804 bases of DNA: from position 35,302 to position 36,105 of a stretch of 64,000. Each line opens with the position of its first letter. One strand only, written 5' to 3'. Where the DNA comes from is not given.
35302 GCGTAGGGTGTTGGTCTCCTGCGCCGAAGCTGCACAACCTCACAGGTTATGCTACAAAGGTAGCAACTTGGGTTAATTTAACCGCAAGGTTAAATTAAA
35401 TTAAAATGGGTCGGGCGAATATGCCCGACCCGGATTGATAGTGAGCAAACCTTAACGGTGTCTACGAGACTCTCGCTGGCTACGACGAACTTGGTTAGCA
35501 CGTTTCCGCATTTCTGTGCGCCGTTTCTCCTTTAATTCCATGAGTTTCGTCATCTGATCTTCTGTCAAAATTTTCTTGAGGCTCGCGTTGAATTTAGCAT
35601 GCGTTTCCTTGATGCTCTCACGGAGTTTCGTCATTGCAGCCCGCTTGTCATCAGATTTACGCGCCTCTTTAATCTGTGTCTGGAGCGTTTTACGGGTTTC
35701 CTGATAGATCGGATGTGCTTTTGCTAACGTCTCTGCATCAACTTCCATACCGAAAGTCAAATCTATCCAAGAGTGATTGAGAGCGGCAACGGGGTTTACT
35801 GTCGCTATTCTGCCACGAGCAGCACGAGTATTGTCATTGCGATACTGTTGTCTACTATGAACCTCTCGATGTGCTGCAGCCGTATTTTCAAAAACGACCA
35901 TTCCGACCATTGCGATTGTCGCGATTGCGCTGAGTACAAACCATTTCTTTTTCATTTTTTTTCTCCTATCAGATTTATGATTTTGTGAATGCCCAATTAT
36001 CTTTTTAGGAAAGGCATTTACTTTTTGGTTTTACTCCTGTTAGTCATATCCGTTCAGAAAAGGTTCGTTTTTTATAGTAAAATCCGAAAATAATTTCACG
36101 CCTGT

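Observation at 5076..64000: One ~25-nt hairpin core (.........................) is shared by repeat families with different termini and shows compensatory stem changes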

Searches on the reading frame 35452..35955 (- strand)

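Call 14: search_protein_families(library=pfam, proteins=[window:35452-35955:-], max_evalue=0.01)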
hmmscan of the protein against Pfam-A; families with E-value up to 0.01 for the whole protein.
window:35452-35955:- (167 aa): 1 family
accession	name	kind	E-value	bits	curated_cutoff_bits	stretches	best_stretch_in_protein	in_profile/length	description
PF02138.23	Beach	-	0.0098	15.7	26.8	0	60-109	207-256/276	Beige/BEACH domain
